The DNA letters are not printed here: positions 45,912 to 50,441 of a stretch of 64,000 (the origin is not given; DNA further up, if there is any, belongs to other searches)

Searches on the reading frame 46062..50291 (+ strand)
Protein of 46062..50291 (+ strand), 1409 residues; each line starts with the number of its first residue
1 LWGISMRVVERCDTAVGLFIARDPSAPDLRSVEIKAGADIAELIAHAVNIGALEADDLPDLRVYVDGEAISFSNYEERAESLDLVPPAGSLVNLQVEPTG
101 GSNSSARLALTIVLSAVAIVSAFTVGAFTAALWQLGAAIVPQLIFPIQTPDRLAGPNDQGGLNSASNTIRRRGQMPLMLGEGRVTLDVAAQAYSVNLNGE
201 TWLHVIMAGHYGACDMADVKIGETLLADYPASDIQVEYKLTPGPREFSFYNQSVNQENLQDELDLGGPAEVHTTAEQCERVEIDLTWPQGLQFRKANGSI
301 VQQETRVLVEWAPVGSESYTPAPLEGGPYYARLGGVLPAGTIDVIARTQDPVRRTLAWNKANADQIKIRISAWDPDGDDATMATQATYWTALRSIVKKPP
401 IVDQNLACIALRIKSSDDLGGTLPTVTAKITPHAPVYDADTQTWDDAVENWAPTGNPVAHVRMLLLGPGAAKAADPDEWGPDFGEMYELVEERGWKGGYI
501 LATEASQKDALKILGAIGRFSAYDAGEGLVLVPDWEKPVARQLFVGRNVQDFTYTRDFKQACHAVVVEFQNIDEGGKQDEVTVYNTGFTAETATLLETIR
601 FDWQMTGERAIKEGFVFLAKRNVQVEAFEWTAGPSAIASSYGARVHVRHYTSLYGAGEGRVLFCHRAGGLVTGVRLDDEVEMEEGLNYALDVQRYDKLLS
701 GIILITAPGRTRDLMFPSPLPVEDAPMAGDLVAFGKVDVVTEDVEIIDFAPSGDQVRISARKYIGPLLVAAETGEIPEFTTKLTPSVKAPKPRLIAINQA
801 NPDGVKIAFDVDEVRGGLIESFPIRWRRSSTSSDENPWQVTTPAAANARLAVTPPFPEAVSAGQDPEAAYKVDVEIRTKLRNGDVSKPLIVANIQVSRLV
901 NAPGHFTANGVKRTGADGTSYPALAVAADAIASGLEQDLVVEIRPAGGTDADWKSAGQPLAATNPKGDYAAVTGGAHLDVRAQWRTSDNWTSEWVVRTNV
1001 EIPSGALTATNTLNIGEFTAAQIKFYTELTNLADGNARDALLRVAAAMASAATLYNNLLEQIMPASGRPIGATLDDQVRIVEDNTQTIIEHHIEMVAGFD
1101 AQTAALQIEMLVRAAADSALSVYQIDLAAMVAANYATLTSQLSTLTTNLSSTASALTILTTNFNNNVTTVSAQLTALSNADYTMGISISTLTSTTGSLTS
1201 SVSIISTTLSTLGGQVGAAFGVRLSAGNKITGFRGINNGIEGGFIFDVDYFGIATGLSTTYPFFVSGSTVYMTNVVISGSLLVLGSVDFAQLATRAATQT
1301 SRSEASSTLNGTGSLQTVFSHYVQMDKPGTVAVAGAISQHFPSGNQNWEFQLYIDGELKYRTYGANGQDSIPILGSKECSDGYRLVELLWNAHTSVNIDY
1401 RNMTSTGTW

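Call 13: search_protein_families(library=pfam, proteins=[window:46062-50291:+], max_evalue=0.001)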
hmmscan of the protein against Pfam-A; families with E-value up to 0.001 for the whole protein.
window:46062-50291:+ (1409 aa): 1 family
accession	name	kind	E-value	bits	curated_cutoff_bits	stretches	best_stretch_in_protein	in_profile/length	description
PF24801.1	FNIII-A_GpJ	-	3.1e-13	50.4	27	1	254-397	2-125/126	Tip attachment protein J,FNIII-A domain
